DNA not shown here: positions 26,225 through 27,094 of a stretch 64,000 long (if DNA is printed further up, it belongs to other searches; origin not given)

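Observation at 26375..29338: TTQ amine dehydrogenase operon lacks mauG and mauF in the window; TTQ maturation route unclear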

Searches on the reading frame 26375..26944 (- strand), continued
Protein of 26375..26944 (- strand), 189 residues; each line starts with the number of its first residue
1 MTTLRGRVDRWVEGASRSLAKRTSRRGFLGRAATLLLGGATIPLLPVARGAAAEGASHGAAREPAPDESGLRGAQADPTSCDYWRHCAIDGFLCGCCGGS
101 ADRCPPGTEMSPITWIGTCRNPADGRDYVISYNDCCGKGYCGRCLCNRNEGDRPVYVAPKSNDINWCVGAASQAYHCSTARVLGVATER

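Call 29: search_solved_structures(query=window:26375-26944:-, show_alignments=3)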
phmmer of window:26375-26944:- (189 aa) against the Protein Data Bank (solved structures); distinct sequences matched with E-value up to 0.001: 11.
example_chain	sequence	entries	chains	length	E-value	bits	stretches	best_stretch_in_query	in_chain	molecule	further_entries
3c75_L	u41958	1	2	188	5.6e-51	176.3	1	7-186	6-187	Methylamine dehydrogenase light chain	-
2agl_D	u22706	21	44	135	1.3e-45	158.7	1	75-186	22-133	Aromatic amine dehydrogenase | Aromatic amine dehydrogenase; chain D, H | AROMATIC AMINE DEHYDROGENASE BETA SUBUNIT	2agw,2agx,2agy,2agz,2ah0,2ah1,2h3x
2i0r_D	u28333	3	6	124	1.5e-45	158.5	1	77-186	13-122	Aromatic Amine Dehydrogenase | Aralkylamine dehydrogenase light chain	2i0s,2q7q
2ojy_D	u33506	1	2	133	2.9e-45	157.6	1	75-186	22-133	Aromatic amine dehydrogenase, small subunit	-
2hkr_D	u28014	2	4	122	3.3e-45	157.4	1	77-186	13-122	Aromatic amine dehydrogenase, small subunit | Aromatic amine dehydrogenase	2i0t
3l4m_C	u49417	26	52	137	8.9e-37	129.9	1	77-187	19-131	Methylamine dehydrogenase light chain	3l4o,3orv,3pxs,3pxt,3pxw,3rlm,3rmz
4o1q_C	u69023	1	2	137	1e-36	129.7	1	76-186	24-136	Methylamine dehydrogenase light chain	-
1mg2_B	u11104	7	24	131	1.8e-36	128.9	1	77-186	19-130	Methylamine dehydrogenase, light chain | Methylamine dehydrogenase light chain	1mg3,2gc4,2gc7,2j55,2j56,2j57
2bbk_L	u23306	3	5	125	2.3e-36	128.5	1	77-186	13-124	METHYLAMINE DEHYDROGENASE (LIGHT SUBUNIT) | Methylamine dehydrogenase light chain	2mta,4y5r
1mae_L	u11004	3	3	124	2.4e-36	128.5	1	77-185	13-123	METHYLAMINE DEHYDROGENASE (LIGHT SUBUNIT)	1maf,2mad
1mda_L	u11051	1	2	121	2.5e-30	108.8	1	77-184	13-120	METHYLAMINE DEHYDROGENASE (LIGHT SUBUNIT)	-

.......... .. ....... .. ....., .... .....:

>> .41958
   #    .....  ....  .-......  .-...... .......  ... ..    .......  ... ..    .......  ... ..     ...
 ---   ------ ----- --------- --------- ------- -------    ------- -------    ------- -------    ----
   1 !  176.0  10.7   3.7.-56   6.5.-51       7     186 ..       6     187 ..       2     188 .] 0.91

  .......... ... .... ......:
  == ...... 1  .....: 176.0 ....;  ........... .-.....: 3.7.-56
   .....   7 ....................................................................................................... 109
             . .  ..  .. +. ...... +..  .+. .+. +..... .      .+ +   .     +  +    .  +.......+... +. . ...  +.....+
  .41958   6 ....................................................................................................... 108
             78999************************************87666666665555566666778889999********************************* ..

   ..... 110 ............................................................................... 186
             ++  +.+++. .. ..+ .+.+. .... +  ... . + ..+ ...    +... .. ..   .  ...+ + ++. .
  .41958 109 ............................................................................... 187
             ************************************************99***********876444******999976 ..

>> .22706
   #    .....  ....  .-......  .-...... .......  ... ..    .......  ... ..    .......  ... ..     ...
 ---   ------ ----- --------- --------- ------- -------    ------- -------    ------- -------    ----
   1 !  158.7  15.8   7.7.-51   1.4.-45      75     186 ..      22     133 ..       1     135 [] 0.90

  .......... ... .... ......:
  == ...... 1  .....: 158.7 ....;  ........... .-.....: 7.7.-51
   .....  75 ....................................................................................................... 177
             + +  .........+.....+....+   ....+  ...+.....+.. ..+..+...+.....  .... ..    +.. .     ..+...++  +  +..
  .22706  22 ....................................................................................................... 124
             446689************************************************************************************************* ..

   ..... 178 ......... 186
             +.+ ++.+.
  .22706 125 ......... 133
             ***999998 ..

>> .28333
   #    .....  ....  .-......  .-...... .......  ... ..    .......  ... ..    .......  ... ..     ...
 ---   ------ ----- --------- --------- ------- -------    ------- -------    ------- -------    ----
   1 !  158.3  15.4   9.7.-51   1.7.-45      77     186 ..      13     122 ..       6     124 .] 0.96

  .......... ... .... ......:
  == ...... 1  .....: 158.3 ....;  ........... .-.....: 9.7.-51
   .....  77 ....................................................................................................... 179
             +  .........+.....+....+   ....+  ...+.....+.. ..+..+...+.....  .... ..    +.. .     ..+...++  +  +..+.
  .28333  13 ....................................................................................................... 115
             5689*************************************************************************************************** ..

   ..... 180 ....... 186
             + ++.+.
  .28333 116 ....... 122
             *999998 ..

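Call 41: search_dna_similar(query=L003:9883-11046:+, collection=plasmids, mode=protein, max_rows=60, max_evalue=1e-20)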
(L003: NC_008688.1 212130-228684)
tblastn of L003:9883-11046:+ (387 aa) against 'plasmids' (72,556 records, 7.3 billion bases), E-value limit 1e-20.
Records with a match: 254; places in all: 387; records where one place covers at least 80% of the query: 248.
Best place of each record, by identity: >=99% 4; 60-80% 9; <60% 241.
By first word of the organism name: Ralstonia 134; Rhizobium 67; Paracoccus 13; Azospirillum 10; Burkholderia 8; Paraburkholderia 8; Cupriavidus 3; Methylocystis 3; Caballeronia 3; Comamonadaceae 1; and 4 more.
By predicted mobility (MOB-suite, as given by PLSDB): mobilizable 140; non-mobilizable 97; conjugative 17.
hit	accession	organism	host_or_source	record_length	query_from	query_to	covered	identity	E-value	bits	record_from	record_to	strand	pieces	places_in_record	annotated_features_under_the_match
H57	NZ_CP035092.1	Paracoccus denitrificans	Homo sapiens,cell culture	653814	38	387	90%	100.0%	0e+0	659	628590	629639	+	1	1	methylamine utilization protein MauG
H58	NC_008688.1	Paracoccus denitrificans PD1222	-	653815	38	387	90%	100.0%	0e+0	659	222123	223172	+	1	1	methylamine utilization protein MauG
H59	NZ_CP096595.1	Paracoccus denitrificans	mixed culture,activated sludge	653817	38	387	90%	100.0%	0e+0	659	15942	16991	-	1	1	methylamine utilization protein MauG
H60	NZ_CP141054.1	Paracoccus denitrificans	-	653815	38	387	90%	100.0%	0e+0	659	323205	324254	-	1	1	methylamine utilization protein MauG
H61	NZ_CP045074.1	Paracoccus kondratievae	genome assembly,the fermentation ...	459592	38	387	90%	77.7%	1e-167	526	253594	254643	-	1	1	cytochrome c peroxidase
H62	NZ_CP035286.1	Paracoccus versutus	whole organism,soil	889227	38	387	90%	77.1%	5e-167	525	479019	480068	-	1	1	cytochrome c peroxidase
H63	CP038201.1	Paracoccus ferrooxidans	single cell,bioreactor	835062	38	387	90%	76.9%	2e-165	520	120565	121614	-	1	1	methylamine utilization protein MauG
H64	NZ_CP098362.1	Paracoccus sp. TOH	cell cuture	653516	38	386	90%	76.0%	1e-160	506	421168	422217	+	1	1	cytochrome c peroxidase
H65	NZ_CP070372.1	Paracoccus methylovorus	whole organism,grassland soil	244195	38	387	90%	74.9%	5e-157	496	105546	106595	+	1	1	cytochrome c peroxidase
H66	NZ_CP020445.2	Paracoccus yeei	Homo sapiens,Urine suprapubic aspirate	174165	38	387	90%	74.3%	1e-155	492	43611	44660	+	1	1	cytochrome c peroxidase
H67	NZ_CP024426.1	Paracoccus yeei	Homo sapiens,single cell,skin swab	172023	38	382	89%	75.4%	5e-156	493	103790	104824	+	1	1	cytochrome c peroxidase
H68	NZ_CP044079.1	Paracoccus yeei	Homo sapiens,clinical isolate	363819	38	382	89%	75.4%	5e-156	493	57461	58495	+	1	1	cytochrome c peroxidase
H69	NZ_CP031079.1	Paracoccus yeei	Homo sapiens,single cell,eye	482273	38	382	89%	75.4%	2e-155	491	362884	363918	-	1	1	cytochrome c peroxidase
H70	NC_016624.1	Azospirillum lipoferum 4B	-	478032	38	379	88%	56.5%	1e-105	348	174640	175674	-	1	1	cytochrome c peroxidase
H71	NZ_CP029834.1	Azospirillum ramasamyi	single cell,Cow dung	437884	38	379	88%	56.5%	2e-105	348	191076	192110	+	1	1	cytochrome c peroxidase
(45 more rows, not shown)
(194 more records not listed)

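Call 42: get_annotated_region(hit=H25, flank=7000)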
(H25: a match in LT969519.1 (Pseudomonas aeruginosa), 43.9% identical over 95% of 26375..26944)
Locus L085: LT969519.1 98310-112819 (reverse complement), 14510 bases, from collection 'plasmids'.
description: Pseudomonas aeruginosa isolate RW109 genome assembly, plasmid: RW109 plasmid 1
organism: Pseudomonas aeruginosa (NCBI taxid 287)
taxonomy: Bacteria; Pseudomonadota; Gammaproteobacteria; Pseudomonadales; Pseudomonadaceae; Pseudomonas; Pseudomonas aeruginosa
host: -; source: -; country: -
typing (MOB-suite, as given by PLSDB): non-mobilizable; replicon rep_cluster_1115
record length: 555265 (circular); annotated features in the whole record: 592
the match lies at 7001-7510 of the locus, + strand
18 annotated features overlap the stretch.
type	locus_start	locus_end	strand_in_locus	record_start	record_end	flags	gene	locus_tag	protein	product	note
CDS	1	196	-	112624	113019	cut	-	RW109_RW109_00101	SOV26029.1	hypothetical protein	-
CDS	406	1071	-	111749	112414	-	-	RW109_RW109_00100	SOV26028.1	hypothetical protein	-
CDS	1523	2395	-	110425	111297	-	phnV_1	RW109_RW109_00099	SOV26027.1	Putative 2-aminoethylphosphonate transport system permease protein PhnV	-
CDS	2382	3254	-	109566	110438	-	cysW_1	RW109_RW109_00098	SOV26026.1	Sulfate transport system permease protein CysW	-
CDS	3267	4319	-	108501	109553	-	-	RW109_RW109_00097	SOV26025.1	hypothetical protein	-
CDS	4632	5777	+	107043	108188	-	aauB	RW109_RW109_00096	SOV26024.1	Aralkylamine dehydrogenase heavy chain precursor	-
CDS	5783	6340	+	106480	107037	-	mauE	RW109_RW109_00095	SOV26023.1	Methylamine utilization protein MauE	-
CDS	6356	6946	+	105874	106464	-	mauD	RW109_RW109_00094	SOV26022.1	Methylamine utilization protein MauD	-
CDS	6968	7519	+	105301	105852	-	aauA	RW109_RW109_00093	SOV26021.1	Aralkylamine dehydrogenase light chain precursor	-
CDS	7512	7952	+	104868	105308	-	cycA_2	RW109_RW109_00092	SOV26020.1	Cytochrome c-552 precursor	-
CDS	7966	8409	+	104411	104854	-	cycA_1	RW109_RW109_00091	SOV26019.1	Cytochrome c-552 precursor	-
CDS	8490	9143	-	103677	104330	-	serB_1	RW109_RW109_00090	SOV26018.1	Phosphoserine phosphatase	-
CDS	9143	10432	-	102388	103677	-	apeB_1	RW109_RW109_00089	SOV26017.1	putative M18 family aminopeptidase 2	-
CDS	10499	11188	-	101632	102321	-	-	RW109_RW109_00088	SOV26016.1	hypothetical protein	-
CDS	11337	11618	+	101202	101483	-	-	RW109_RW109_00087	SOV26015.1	hypothetical protein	-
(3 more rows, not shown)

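Call 43: get_annotated_region(hit=H20, flank=7000)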
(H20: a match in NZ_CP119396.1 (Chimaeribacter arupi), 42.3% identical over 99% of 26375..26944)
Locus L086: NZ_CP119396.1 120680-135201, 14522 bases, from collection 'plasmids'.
description: Chimaeribacter arupi strain DSM 115072 plasmid p353_DSM_115072, complete sequence
organism: Chimaeribacter arupi (NCBI taxid 2060066)
taxonomy: Bacteria; Pseudomonadota; Gammaproteobacteria; Enterobacterales; Yersiniaceae; Chimaeribacter; Chimaeribacter arupi
host: -; source: Homo sapiens,blood culture; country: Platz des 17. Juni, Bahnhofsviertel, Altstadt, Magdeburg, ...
typing (MOB-suite, as given by PLSDB): non-mobilizable
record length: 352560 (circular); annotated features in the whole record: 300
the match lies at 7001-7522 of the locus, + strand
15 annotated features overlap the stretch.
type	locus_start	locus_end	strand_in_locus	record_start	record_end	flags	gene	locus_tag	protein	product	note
CDS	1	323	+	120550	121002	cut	-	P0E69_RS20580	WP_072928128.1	antitoxin Xre/MbcA/ParS toxin-binding domain-containing protein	-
CDS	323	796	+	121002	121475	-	-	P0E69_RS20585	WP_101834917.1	RES family NAD+ phosphorylase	-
CDS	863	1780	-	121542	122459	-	-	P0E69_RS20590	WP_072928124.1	manganese catalase family protein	-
CDS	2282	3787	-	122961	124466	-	proP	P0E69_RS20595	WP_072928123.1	glycine betaine/L-proline transporter ProP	GO:0055085 - transmembrane transport [Evidence IEA]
CDS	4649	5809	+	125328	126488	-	-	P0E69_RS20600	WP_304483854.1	amine dehydrogenase large subunit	-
CDS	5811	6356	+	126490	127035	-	-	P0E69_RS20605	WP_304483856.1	MauE/DoxX family redox-associated membrane protein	GO:0030416 - methylamine metabolic process [Evidence IEA]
CDS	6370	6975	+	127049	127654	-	-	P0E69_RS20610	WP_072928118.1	thioredoxin-like domain-containing protein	-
CDS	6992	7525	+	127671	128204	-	-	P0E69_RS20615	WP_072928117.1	methylamine dehydrogenase light chain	GO:0009308 - amine metabolic process [Evidence IEA]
CDS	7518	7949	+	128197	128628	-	-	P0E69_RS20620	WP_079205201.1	c-type cytochrome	-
CDS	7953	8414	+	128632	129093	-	-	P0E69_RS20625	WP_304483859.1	hypothetical protein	-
CDS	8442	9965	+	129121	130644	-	-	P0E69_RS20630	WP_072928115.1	multicopper oxidase family protein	-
CDS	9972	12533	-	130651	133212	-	-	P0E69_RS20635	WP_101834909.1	EAL domain-containing protein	-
CDS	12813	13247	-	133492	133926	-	-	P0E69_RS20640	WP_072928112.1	pyridoxamine 5'-phosphate oxidase family protein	-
CDS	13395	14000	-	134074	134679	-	-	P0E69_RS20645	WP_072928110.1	DsrE family protein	-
CDS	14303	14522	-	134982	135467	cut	-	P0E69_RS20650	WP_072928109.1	GNAT family N-acetyltransferase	-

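Call 71: get_annotated_region(hit=H18, flank=8000)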
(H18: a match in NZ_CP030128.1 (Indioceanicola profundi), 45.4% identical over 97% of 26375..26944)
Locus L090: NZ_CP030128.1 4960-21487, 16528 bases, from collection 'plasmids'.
description: Indioceanicola profundi strain SCSIO 08040 plasmid unnamed2, complete sequence
organism: Indioceanicola profundi (NCBI taxid 2220096)
taxonomy: Bacteria; Pseudomonadota; Alphaproteobacteria; Rhodospirillales; Azospirillaceae; Indioceanicola; Indioceanicola profundi
host: -; source: sediment; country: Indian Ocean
typing (MOB-suite, as given by PLSDB): non-mobilizable
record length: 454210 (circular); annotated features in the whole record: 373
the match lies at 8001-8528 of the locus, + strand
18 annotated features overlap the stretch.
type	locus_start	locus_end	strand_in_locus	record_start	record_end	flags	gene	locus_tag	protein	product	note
CDS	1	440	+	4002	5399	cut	-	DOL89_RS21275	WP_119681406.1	amidase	-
CDS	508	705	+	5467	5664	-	-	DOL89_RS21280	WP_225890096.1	hypothetical protein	-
CDS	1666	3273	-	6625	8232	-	-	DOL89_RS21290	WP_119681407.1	ISL3 family transposase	-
CDS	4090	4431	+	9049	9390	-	-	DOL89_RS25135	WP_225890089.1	c-type cytochrome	-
CDS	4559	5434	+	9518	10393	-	-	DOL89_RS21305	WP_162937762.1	methylamine utilization protein MauF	-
CDS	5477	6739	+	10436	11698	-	-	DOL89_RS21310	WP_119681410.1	amine dehydrogenase large subunit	-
CDS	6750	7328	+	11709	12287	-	-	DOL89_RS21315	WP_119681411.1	MauE/DoxX family redox-associated membrane protein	GO:0030416 - methylamine metabolic process [Evidence IEA]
CDS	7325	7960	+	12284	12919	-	mauD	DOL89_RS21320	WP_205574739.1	methylamine dehydrogenase accessory protein MauD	-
CDS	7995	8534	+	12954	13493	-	mauA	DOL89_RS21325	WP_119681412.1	methylamine dehydrogenase (amicyanin) small subunit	-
CDS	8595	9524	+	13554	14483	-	mauJ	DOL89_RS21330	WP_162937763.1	methylamine utilization protein MauJ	-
CDS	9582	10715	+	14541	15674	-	-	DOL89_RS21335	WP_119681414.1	AraC family transcriptional regulator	-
CDS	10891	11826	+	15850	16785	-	-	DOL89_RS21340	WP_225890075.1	cytochrome c peroxidase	-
CDS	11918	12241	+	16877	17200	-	-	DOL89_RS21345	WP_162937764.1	hypothetical protein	-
CDS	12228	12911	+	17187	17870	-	napG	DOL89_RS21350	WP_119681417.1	ferredoxin-type protein NapG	-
CDS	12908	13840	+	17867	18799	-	napH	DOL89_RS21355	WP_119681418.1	quinol dehydrogenase ferredoxin subunit NapH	-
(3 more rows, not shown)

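Call 72: get_annotated_region(hit=H19, flank=8000)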
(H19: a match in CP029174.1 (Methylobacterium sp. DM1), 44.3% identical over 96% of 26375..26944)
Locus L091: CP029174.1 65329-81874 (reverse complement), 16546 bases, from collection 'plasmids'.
description: Methylobacterium sp. DM1 plasmid pLVM1, complete sequence
organism: Methylobacterium sp. DM1 (NCBI taxid 2067957)
taxonomy: Bacteria; Pseudomonadota; Alphaproteobacteria; Hyphomicrobiales; Methylobacteriaceae; Methylobacterium; Methylobacterium sp. DM1
host: -; source: -; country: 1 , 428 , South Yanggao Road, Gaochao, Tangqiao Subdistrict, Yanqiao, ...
typing (MOB-suite, as given by PLSDB): conjugative; relaxase MOBP,MOBQ; mating-pair formation MPF_I
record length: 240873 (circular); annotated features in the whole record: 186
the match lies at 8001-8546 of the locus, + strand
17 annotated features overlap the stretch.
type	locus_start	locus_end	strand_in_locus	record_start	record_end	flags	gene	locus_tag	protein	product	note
CDS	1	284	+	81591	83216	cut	-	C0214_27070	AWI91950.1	amino acid permease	-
CDS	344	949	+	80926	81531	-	-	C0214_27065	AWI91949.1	hypothetical protein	-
CDS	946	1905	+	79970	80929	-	-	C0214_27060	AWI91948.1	ferredoxin--NADP(+) reductase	-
CDS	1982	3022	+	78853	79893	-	-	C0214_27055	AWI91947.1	hypothetical protein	-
CDS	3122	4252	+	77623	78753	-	-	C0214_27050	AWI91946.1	aminomethyltransferase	-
CDS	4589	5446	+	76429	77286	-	-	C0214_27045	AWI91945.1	methylamine utilization protein MauF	-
CDS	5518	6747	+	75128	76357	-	mauB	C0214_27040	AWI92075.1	methylamine dehydrogenase (amicyanin) large subunit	-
CDS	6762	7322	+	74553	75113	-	-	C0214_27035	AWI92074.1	methylamine utilization protein MauE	-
CDS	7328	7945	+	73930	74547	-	mauD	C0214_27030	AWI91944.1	methylamine dehydrogenase accessory protein MauD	-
CDS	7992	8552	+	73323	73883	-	mauA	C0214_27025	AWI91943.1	methylamine dehydrogenase (amicyanin) small subunit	-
CDS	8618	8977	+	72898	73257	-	-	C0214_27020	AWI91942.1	amicyanin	-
CDS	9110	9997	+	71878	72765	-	-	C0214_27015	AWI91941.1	methylamine utilization protein MauJ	-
CDS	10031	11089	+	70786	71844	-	mauG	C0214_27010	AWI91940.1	tryptophan tryptophylquinone biosynthesis enzyme MauG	-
CDS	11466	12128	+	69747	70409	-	-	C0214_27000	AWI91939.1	ferredoxin-type protein NapG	-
CDS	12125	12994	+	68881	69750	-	-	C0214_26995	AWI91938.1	quinol dehydrogenase ferredoxin subunit NapH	-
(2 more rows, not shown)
